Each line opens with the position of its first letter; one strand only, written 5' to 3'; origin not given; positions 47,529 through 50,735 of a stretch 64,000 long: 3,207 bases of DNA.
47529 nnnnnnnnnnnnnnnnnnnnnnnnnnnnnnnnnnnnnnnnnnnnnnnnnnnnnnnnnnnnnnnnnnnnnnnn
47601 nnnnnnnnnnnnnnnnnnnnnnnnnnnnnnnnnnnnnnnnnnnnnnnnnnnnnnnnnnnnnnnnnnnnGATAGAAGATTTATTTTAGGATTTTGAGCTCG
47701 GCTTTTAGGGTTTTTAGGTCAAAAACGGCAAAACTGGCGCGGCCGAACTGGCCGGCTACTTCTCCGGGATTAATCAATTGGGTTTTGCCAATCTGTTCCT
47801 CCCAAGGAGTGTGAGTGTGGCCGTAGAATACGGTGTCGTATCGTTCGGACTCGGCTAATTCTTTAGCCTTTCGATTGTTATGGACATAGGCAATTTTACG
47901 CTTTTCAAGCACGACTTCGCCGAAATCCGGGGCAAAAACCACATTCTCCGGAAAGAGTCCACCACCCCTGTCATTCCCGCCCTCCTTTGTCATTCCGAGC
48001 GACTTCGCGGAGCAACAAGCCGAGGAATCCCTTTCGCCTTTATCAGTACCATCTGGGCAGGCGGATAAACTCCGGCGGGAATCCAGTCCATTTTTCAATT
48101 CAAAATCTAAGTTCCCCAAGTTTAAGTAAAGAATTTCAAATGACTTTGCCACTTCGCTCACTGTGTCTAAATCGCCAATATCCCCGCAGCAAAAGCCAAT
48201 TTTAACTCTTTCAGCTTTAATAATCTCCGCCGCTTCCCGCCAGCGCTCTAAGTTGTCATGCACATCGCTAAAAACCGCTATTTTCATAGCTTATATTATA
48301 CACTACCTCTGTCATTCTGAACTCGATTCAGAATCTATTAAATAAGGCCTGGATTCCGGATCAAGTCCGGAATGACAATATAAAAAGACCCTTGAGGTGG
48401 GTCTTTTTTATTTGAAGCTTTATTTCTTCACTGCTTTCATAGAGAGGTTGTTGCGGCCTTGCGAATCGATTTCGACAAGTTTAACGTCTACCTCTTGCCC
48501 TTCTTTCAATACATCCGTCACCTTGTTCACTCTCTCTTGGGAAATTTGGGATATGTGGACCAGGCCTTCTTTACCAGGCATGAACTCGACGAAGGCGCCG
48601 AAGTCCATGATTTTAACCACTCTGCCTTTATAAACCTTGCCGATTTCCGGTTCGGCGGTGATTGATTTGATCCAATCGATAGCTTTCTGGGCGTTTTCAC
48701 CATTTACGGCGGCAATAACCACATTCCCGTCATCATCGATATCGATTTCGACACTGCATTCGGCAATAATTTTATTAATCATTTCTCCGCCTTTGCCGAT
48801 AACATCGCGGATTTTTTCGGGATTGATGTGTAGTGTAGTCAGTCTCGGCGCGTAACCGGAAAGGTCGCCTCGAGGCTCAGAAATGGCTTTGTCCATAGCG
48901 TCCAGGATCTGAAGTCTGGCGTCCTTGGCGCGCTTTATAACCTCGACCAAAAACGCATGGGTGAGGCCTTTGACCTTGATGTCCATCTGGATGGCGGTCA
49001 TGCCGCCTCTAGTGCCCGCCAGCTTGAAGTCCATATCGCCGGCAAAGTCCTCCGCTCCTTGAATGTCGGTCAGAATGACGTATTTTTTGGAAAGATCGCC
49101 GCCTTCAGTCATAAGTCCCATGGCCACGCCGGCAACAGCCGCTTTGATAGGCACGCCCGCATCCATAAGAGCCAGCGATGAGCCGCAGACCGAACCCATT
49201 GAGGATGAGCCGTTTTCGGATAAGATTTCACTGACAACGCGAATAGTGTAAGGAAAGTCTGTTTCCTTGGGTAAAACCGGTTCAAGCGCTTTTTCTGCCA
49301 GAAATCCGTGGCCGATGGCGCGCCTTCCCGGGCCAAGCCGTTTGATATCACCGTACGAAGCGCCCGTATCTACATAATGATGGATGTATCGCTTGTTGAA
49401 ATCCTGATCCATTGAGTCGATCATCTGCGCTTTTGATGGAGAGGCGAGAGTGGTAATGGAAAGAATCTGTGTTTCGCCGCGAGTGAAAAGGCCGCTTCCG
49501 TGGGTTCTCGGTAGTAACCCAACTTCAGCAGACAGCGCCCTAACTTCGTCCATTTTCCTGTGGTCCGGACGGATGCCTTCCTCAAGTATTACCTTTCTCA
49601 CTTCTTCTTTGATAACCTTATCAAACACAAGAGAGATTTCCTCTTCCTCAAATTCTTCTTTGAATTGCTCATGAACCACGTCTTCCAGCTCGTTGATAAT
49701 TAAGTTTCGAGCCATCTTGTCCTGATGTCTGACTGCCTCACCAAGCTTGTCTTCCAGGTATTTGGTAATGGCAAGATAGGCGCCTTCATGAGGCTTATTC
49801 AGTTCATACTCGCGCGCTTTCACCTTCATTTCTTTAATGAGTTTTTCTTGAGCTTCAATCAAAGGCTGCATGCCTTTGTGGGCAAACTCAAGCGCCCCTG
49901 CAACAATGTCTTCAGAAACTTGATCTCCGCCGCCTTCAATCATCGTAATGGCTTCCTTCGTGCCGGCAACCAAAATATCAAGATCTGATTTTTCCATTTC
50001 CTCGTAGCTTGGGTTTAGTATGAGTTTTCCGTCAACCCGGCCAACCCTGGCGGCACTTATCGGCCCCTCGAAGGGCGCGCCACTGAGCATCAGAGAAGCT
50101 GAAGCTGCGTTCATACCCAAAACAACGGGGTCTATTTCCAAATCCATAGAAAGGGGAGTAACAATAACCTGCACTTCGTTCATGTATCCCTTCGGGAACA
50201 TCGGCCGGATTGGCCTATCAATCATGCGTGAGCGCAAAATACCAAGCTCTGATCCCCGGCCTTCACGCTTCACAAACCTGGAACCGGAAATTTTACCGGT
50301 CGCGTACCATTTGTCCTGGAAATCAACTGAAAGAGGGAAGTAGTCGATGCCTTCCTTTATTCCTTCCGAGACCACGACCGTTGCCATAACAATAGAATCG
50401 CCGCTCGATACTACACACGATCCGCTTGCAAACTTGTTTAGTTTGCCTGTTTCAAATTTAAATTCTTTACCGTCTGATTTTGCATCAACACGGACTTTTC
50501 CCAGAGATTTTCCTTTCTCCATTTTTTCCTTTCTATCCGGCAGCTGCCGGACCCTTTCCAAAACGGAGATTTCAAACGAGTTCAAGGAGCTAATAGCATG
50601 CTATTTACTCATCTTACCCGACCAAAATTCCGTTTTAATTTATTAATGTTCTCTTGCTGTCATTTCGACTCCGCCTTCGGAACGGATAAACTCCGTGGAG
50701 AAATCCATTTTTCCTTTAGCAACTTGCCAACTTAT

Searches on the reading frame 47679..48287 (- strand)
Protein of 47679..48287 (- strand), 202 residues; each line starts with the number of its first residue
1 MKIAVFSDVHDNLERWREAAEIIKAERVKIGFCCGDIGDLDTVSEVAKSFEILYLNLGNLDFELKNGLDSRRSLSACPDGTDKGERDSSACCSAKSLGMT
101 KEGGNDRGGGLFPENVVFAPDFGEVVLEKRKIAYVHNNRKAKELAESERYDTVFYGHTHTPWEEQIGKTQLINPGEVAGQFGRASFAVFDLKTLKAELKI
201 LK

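Call 13: search_protein_families(library=pfam, proteins=[window:47679-48287:-], max_evalue=0.001)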
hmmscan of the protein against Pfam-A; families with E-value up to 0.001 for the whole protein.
window:47679-48287:- (202 aa): 2 families
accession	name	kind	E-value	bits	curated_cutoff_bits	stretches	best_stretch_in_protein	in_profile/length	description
PF12850.12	Metallophos_2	-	1.3e-24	87.3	27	1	1-193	1-153/154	Calcineurin-like phosphoesterase superfamily domain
PF00149.33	Metallophos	-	1.1e-09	39.4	21.5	1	1-161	1-191/191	Calcineurin-like phosphoesterase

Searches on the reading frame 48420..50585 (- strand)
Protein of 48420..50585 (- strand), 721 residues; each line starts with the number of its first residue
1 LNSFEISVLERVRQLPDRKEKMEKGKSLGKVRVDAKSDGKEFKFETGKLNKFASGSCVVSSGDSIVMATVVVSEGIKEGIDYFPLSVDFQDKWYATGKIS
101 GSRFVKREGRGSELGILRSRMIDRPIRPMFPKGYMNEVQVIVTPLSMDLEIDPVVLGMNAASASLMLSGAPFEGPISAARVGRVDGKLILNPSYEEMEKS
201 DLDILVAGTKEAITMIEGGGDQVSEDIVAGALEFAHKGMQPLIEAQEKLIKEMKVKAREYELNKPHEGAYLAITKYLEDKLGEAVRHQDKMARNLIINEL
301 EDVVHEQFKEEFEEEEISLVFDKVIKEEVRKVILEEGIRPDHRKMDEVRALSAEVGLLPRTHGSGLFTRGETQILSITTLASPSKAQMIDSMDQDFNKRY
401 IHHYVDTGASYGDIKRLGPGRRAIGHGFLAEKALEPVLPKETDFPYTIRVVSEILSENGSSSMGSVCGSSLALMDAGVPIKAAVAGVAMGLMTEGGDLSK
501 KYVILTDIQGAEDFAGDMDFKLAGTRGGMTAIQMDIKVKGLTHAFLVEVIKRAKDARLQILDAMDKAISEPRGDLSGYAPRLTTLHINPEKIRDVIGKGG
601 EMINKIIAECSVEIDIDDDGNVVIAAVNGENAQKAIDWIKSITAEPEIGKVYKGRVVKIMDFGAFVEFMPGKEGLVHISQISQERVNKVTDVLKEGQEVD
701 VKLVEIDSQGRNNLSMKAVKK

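Call 13: search_protein_families(library=pfam, proteins=[window:48420-50585:-], max_evalue=0.001)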
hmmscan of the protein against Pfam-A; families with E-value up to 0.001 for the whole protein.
window:48420-50585:- (721 aa): 6 families
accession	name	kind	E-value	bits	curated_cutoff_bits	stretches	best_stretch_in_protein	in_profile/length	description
PF01138.27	RNase_PH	-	3.2e-45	154.2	25.5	2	40-171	3-130/130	3' exoribonuclease family, domain 1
PF03725.20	RNase_PH_C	-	2.7e-22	78.9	20.8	1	174-238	1-67/67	3' exoribonuclease family, domain 2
PF00575.29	S1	-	1.1e-19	71.1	22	1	645-716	1-73/74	S1 RNA binding domain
PF00013.35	KH_1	-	5.4e-11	42.5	21.5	1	584-640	3-65/66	KH domain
PF03726.19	PNPase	-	1e-09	39.1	24.6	1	272-344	5-81/81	Polyribonucleotide nucleotidyltransferase, RNA binding domain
PF23459.1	S1_RRP5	-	8.9e-05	23.4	27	1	649-709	4-64/72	RRP5 S1 domain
